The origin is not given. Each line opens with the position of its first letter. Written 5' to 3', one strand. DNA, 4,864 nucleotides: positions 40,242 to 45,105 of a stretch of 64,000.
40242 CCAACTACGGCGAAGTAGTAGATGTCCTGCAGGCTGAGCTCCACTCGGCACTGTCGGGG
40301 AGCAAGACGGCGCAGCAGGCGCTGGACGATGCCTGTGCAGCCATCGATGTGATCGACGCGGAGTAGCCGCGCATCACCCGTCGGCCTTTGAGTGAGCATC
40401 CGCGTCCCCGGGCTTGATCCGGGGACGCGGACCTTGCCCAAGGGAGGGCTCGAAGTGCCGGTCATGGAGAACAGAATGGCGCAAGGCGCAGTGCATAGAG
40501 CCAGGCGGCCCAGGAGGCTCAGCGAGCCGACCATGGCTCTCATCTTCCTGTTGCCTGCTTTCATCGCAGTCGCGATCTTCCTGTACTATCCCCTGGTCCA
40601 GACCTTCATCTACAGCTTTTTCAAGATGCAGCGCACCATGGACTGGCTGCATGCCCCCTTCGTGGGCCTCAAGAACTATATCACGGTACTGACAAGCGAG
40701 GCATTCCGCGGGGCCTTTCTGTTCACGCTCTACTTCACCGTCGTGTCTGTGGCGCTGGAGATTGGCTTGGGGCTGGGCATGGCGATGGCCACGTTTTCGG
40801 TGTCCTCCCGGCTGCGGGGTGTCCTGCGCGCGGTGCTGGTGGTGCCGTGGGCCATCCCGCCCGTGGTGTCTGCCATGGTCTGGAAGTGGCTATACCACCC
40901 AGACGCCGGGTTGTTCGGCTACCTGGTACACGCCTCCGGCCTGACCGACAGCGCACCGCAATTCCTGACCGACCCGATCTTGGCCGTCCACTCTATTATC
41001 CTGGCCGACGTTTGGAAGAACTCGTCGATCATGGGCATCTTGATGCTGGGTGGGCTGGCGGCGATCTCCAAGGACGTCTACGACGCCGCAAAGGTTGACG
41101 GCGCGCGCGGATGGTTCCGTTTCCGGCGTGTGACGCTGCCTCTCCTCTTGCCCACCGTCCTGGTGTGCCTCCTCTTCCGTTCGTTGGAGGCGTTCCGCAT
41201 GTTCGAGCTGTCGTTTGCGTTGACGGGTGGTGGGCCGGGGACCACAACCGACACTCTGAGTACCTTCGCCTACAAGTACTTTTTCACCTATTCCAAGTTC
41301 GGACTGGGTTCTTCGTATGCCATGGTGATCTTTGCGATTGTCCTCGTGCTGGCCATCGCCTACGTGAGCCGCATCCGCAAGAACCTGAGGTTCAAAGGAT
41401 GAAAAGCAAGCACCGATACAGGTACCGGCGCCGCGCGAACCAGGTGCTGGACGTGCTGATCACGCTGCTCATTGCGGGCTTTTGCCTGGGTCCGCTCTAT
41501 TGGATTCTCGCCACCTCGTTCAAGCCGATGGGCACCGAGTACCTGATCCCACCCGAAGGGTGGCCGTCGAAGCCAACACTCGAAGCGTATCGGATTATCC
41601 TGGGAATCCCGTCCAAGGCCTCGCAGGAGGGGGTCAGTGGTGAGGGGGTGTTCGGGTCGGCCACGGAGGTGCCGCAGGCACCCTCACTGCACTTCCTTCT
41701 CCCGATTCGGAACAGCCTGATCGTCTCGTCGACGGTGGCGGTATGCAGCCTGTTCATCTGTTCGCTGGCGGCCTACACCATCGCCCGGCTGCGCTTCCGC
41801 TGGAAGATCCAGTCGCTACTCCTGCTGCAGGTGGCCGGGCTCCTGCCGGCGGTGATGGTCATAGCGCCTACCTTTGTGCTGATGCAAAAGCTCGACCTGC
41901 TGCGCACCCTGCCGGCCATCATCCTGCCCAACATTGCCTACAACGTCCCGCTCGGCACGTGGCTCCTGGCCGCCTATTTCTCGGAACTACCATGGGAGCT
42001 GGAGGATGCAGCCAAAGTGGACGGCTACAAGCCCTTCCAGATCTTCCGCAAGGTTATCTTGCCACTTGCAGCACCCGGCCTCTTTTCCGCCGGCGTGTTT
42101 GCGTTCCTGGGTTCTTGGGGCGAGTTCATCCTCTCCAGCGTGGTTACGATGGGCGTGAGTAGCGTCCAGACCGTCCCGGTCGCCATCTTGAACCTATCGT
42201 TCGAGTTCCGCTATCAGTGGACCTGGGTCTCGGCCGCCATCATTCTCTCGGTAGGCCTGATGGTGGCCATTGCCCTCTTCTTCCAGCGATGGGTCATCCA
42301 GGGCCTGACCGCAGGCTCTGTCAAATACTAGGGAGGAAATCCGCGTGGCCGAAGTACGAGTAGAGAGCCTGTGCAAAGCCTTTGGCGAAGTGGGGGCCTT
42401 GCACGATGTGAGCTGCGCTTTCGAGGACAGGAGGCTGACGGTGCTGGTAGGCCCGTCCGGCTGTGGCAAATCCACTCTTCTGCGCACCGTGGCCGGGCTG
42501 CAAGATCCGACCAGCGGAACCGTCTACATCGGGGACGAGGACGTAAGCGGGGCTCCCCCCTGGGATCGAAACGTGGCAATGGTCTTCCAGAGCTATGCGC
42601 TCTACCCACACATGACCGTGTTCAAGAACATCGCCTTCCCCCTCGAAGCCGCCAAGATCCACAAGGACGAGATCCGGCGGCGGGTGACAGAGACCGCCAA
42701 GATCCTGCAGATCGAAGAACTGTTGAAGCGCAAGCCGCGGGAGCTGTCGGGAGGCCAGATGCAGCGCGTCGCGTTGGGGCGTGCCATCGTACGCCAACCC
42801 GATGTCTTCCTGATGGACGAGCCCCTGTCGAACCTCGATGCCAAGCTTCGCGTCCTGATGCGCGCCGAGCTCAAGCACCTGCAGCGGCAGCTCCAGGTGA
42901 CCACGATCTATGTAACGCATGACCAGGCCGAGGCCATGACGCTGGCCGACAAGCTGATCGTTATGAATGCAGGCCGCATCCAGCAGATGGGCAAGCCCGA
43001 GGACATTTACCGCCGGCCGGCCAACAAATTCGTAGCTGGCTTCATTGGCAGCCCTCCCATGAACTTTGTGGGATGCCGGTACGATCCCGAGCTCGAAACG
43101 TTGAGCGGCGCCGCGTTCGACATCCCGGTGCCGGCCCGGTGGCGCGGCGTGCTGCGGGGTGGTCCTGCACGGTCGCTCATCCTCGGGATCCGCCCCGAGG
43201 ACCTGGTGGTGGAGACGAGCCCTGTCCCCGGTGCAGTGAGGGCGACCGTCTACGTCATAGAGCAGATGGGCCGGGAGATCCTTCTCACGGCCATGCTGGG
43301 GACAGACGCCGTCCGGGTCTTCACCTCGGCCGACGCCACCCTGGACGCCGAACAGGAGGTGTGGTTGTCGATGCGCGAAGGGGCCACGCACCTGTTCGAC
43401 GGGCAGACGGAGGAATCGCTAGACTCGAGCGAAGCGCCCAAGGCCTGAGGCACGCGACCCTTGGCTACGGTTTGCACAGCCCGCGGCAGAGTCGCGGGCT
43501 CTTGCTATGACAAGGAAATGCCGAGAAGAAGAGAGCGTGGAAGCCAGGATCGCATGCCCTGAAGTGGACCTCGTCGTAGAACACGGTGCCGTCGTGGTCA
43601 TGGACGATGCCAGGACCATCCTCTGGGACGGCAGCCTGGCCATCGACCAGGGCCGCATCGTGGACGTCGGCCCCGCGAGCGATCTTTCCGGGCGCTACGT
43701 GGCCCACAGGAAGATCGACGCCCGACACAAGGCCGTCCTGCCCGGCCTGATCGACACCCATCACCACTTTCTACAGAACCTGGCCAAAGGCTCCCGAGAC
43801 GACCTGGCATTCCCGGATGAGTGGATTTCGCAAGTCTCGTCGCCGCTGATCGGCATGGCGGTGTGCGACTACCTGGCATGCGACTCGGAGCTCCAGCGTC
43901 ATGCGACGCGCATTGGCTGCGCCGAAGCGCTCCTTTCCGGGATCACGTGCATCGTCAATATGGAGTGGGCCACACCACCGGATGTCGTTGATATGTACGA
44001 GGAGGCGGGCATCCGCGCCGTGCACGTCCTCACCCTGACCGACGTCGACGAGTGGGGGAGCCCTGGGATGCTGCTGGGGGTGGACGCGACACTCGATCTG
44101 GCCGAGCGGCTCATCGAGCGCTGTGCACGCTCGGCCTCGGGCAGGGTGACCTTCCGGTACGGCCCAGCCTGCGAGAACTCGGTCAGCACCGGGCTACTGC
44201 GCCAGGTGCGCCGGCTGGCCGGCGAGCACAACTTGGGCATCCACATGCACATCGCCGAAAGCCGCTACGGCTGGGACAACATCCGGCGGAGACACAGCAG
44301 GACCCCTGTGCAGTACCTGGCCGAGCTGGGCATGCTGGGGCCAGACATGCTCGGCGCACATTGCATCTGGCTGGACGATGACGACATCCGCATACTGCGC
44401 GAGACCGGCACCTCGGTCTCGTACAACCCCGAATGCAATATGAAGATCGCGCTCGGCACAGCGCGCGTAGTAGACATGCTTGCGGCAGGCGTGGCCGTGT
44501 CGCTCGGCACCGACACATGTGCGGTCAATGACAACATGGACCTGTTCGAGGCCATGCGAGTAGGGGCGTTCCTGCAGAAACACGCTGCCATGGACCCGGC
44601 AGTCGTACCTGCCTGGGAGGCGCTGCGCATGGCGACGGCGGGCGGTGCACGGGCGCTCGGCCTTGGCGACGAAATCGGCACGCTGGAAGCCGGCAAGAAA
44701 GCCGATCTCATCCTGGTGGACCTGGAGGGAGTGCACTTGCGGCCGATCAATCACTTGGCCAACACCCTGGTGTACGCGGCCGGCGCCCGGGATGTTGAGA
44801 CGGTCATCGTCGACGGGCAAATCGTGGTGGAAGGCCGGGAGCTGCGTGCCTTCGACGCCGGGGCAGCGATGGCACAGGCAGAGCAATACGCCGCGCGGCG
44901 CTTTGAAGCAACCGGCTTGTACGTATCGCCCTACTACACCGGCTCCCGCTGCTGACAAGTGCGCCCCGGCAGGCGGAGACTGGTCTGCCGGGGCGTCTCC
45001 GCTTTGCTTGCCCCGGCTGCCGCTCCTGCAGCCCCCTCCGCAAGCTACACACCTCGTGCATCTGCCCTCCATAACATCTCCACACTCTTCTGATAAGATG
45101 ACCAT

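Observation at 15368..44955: About 22-kb co-directional catabolic island mixing tungsten AORs, ATZ/TRZ amidohydrolases, PreA-like and M20 enzymes, an Ftr-like formyltransferase and a non-pyrrolysine corrinoid methyltransferase module; substrate unknown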

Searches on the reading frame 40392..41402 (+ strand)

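Call 5: search_protein_families(library=pfam, proteins=[window:40392-41402:+], max_evalue=0.01)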
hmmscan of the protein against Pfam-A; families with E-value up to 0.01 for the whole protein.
window:40392-41402:+ (336 aa): 1 family
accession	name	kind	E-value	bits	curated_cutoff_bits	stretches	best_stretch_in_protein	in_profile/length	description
PF00528.27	BPD_transp_1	-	1.4e-17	64.5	26.4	1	125-323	1-172/184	Binding-protein-dependent transport system inner membrane component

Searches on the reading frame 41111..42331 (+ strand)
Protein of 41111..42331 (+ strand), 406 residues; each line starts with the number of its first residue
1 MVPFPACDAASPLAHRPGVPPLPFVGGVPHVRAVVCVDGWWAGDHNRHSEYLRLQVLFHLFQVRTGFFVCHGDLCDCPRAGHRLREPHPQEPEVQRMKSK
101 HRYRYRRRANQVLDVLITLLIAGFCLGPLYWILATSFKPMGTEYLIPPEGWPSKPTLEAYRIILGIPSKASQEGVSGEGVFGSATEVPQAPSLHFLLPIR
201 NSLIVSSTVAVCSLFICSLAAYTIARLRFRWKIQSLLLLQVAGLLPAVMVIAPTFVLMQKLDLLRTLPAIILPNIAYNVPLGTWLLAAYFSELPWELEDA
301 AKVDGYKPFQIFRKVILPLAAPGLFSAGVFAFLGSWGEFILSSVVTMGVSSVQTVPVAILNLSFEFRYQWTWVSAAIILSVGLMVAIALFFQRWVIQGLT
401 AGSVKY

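Call 5: search_protein_families(library=pfam, proteins=[window:41111-42331:+], max_evalue=0.01)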
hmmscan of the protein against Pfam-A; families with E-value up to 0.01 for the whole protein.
window:41111-42331:+ (406 aa): 1 family
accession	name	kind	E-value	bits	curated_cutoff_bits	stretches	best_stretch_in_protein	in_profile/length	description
PF00528.27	BPD_transp_1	-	3.9e-16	59.8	26.4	1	221-399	5-182/184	Binding-protein-dependent transport system inner membrane component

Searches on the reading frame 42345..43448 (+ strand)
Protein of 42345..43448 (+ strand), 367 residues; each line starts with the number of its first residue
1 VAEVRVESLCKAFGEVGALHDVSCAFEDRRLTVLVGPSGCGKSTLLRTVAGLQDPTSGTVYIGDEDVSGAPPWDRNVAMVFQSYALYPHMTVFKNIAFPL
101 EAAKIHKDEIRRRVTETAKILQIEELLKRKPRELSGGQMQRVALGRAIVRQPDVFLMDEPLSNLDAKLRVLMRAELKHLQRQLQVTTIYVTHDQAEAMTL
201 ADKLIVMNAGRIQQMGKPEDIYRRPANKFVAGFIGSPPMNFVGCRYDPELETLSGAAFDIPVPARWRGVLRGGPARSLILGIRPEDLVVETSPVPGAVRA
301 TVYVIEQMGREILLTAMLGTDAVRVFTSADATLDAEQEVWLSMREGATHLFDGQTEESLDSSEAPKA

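Call 5: search_protein_families(library=pfam, proteins=[window:42345-43448:+], max_evalue=0.01)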
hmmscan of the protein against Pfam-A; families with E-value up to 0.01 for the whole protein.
window:42345-43448:+ (367 aa): 13 families
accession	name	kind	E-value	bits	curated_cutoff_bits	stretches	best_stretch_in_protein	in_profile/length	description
PF00005.33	ABC_tran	-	6.5e-33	114.7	25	1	19-161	1-136/137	ABC transporter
PF17912.7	OB_MalK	-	7e-09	36.9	27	1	235-287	1-53/53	MalK OB fold domain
PF13304.12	AAA_21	-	1.2e-07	32.5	27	1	31-55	1-25/304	AAA domain, putative AbiEii toxin, Type IV TA system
PF08402.16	TOBE_2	-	5.8e-07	30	21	1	280-351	1-76/76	TOBE domain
PF02463.25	SMC_N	-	1.7e-06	28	40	1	126-205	129-209/220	RecF/RecN/SMC N terminal domain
PF13401.12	AAA_22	-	0.00017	22.4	27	1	28-68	4-33/130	AAA domain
PF03193.22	RsgA_GTPase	-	0.00041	20.7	30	1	24-52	102-129/174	RsgA GTPase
PF13555.12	AAA_29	-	0.00078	19.6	27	1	19-46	12-39/61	P-loop containing region of AAA domain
PF13191.12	AAA_16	-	0.0013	19.7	32.6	1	20-55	13-51/167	AAA ATPase domain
PF13476.12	AAA_23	-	0.0018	19.4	27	1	19-47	10-37/201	AAA domain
PF20703.3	nSTAND1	-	0.0022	18.1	27.1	1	20-53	24-55/379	Novel STAND NTPase 1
PF03215.21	Rad17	-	0.0079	16.6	23.8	0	28-50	44-66/186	Rad17 P-loop domain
PF07728.20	AAA_5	-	0.0099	16.3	22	0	33-66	3-36/139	AAA domain (dynein-related subfamily)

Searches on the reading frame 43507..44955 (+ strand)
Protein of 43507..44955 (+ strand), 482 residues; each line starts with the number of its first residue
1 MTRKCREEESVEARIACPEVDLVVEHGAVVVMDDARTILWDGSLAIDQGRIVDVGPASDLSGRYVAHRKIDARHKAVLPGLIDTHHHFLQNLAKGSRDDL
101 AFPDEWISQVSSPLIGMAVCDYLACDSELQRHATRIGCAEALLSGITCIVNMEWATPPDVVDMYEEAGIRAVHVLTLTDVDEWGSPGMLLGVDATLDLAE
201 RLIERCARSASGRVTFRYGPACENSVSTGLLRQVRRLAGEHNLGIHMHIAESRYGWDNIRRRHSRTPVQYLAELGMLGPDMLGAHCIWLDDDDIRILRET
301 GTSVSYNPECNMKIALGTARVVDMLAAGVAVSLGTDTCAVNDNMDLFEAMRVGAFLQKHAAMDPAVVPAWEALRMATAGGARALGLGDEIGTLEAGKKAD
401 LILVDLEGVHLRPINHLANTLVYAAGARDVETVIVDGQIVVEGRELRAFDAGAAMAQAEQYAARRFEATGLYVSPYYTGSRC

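Call 5: search_protein_families(library=pfam, proteins=[window:43507-44955:+], max_evalue=0.01)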
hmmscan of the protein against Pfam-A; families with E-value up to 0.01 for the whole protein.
window:43507-44955:+ (482 aa): 3 families
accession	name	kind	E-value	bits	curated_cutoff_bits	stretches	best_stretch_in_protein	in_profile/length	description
PF01979.26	Amidohydro_1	-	8.9e-58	196.6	25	1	77-440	2-345/345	Amidohydrolase family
PF07969.17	Amidohydro_3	-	2e-20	74.2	29.7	1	124-441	151-472/472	Amidohydrolase family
PF22039.1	HUTI_composite_bact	-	0.00013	21.9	25.5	1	44-64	3-23/26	Imidazolonepropionase-like composite domain, bacteria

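Call 8: search_protein_families(library=ncbifam, proteins=[window:43507-44955:+], max_evalue=0.00001)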
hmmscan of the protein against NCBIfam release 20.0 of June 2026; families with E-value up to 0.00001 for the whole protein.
window:43507-44955:+ (482 aa): 48 families (the best 25 are shown)
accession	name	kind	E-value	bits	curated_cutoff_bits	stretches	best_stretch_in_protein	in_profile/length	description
NF005557.0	PRK07228.1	equivalog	2.4e-101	339.6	522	1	22-467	3-439/445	5'-deoxyadenosine deaminase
NF004701.0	PRK06038.1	equivalog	6.5e-98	328.2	609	1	21-463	5-424/432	N-ethylammeline chlorohydrolase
NF006549.0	PRK09045.1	equivalog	1.9e-90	303.6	540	1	19-464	7-438/444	TRZ/ATZ family hydrolase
NF006252.0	PRK08393.1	equivalog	2.2e-74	251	617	1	22-458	3-416/424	N-ethylammeline chlorohydrolase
NF006055.0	PRK08203.1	equivalog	1.2e-70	238.4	532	1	22-464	7-449/455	8-oxoguanine deaminase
NF005540.0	PRK07203.1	equivalog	3.4e-61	207.2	444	1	22-464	2-437/444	putative aminohydrolase SsnA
NF006056.0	PRK08204.1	subfamily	1.3e-59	202.2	391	1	22-461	5-436/449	hypothetical protein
TIGR03314.1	Se_ssnA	subfamily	1e-58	199.3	455.5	1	22-464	1-436/441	putative selenium metabolism protein SsnA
NF004995.0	PRK06380.1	subfamily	6.5e-58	196.7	567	1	27-453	7-411/418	metal-dependent hydrolase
NF005211.0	PRK06687.1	equivalog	4.4e-56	190.4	703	1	23-442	3-410/419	TRZ/ATZ family protein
NF009059.0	PRK12393.1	equivalog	1.4e-55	188.8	543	1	43-460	30-450/460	amidohydrolase family protein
NF012037.0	PRK15493.1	equivalog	1.7e-55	188.6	779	1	28-461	9-429/435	bifunctional S-methyl-5'-thioadenosine deaminase/S-adenosylhomocysteine deaminase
NF004801.0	PRK06151.1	subfamily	7e-47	160.4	416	1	194-463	187-460/491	chlorohydrolase family protein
NF006681.0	PRK09229.1-2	equivalog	2e-42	145.5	362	1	224-458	210-443/451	formimidoylglutamate deiminase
TIGR02967.1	guan_deamin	equivalog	1.1e-38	133.3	375.4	1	39-408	4-364/401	guanine deaminase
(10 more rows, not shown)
